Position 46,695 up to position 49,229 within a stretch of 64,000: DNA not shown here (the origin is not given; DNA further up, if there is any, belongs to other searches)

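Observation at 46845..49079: Hint (intein-like) autoprocessing domain embedded in a cohesin/dockerin-like Cys-rich surface protein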

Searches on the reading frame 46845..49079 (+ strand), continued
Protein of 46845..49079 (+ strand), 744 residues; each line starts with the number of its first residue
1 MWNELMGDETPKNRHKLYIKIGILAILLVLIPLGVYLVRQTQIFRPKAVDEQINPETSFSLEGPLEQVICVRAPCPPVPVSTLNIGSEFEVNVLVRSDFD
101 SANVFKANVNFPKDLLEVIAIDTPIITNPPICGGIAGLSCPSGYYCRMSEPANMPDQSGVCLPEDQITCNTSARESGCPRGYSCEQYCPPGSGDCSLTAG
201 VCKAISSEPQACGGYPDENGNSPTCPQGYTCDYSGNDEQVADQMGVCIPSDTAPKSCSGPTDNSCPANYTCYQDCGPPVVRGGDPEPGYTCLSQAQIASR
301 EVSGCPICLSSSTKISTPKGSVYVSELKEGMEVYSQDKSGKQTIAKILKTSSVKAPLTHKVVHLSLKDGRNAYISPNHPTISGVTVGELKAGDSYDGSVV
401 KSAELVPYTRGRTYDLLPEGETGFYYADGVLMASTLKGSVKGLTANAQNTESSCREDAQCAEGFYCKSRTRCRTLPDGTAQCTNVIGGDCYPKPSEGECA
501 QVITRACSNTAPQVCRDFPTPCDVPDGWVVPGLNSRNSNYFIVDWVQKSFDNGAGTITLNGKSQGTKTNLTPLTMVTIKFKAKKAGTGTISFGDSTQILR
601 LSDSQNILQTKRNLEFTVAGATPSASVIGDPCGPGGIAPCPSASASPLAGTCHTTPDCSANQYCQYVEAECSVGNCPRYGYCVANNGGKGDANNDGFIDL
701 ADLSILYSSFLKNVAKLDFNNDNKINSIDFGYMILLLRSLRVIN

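Call 69: find_encoding_contigs(protein=window:46845-49076:+, flank=10000, max_places=2)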
Protein window:46845-49076:+ (744 aa): no gene with exactly this product is on record in the collection.
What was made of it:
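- Tried and rejected: The exact-protein contig look-up for the window protein found nothing on record (call 69).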
